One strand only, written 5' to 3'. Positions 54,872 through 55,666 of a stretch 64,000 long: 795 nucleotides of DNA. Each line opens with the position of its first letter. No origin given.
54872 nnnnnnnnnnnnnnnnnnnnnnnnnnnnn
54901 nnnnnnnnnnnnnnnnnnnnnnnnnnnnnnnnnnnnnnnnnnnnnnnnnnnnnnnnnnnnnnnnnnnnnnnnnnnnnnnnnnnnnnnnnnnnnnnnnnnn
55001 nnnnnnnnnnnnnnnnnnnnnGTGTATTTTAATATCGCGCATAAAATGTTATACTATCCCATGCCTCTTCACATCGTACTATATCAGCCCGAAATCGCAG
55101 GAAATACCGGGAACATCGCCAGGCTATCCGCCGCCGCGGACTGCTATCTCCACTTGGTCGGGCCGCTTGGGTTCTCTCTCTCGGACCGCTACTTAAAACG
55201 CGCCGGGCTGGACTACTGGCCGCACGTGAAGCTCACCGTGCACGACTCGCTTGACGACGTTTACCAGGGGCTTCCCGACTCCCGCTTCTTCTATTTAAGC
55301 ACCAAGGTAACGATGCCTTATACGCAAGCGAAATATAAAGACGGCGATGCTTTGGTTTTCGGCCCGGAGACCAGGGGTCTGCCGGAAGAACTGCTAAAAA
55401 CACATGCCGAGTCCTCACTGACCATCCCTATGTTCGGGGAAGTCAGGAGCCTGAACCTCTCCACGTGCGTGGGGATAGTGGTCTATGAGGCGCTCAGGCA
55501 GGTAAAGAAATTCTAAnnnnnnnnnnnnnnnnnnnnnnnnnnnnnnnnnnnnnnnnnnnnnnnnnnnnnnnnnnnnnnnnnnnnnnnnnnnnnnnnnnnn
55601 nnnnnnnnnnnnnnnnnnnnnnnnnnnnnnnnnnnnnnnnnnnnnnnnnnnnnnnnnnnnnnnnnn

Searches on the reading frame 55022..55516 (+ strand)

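Call 66: search_protein_families(library=pfam, proteins=[window:55022-55516:+], max_evalue=0.001)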
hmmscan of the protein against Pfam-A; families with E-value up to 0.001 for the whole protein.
window:55022-55516:+ (164 aa): 1 family
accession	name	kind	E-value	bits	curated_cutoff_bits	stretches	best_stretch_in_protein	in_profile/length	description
PF00588.24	SpoU_methylase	-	3.3e-32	112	29.7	1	16-155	2-142/142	SpoU rRNA Methylase family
